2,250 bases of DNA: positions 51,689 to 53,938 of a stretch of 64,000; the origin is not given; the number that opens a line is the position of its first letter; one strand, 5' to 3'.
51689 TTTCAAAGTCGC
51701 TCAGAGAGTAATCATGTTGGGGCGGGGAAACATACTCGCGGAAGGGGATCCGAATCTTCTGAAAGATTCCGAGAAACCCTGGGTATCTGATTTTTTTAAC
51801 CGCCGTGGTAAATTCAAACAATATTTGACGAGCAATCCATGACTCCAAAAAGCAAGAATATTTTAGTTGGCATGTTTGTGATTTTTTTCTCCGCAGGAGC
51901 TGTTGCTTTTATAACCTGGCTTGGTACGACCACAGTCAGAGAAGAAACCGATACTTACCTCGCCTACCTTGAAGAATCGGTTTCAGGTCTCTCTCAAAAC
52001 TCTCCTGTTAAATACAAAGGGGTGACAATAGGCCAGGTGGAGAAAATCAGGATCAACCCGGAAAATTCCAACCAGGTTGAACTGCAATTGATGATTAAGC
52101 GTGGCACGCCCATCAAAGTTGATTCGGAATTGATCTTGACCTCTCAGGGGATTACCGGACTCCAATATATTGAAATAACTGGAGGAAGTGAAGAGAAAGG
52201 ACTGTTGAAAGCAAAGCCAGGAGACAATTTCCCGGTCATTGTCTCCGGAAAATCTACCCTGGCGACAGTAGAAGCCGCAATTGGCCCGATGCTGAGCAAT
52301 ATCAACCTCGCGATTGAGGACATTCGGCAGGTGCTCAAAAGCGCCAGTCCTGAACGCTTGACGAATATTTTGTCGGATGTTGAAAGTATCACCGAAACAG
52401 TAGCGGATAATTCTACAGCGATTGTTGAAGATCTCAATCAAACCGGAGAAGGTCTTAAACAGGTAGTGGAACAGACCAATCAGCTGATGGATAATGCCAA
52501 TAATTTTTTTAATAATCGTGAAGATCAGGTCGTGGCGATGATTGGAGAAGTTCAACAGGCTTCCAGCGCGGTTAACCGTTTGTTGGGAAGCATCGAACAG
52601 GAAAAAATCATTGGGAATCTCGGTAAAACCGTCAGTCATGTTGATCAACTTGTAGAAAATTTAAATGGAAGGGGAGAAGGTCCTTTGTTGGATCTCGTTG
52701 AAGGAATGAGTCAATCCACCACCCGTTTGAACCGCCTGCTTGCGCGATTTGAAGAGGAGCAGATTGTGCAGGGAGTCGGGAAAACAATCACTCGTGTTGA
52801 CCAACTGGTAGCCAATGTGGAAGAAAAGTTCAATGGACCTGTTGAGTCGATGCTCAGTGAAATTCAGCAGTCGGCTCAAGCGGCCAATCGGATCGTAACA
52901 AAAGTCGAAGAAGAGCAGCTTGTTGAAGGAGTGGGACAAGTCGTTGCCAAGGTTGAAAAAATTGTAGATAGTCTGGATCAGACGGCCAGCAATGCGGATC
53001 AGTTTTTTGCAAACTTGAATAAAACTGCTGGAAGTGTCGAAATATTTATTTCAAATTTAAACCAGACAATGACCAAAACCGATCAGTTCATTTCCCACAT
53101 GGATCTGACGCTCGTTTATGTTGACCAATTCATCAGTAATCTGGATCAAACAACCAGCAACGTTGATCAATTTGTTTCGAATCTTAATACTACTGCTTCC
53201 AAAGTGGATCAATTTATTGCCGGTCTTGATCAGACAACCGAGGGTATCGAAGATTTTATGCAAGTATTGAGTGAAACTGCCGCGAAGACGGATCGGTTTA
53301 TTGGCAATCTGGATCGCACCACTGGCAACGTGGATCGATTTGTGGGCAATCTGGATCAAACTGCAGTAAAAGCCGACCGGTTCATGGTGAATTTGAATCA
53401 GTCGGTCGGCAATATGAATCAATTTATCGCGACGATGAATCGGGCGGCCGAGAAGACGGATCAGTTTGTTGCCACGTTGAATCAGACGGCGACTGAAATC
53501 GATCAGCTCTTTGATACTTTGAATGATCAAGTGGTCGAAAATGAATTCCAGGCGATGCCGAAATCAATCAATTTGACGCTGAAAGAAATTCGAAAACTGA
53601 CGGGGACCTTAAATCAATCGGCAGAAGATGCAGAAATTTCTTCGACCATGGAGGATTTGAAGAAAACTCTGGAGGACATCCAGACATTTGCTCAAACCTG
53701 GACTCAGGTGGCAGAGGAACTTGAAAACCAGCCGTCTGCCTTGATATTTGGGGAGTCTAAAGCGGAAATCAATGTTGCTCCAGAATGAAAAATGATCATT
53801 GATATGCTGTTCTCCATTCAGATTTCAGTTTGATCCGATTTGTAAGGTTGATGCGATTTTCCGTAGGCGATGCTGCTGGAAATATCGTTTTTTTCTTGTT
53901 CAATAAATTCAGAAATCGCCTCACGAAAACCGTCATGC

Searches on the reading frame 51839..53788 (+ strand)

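Call 15: search_protein_families(library=pfam, proteins=[window:51839-53788:+])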
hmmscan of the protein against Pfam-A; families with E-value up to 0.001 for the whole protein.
window:51839-53788:+ (649 aa): 9 families
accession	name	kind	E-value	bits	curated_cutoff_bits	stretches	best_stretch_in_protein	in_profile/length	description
PF02470.25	MlaD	-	2.2e-17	63.5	25.1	1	39-116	4-81/81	MlaD protein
PF06103.16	DUF948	-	1.8e-08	34.9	37.2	0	173-222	30-79/89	Bacterial protein of unknown function (DUF948)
PF09660.15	DUF2397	-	1.1e-07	31.6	28.5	1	321-466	98-228/483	Protein of unknown function (DUF2397)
PF18982.5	JetA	-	3.5e-06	26.3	26.2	1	283-395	196-302/434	Wadjet protein JetA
PF07889.17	DUF1664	-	4.9e-05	23.8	34.6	0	385-456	49-120/124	Protein of unknown function (DUF1664)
PF10046.14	BLOC1_2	-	5.5e-05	23.9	33.4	0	390-450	36-92/96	Biogenesis of lysosome-related organelles complex-1 subunit 2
PF15984.10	Collagen_mid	-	0.00016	22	31.1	0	141-273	80-197/198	Bacterial collagen, middle region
PF06009.19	Laminin_II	-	0.00049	20.6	33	0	444-509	3-68/138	Laminin Domain II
PF20072.4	DUF6468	-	0.00061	20.3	26.9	0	525-556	7-38/76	Domain of unknown function (DUF6468)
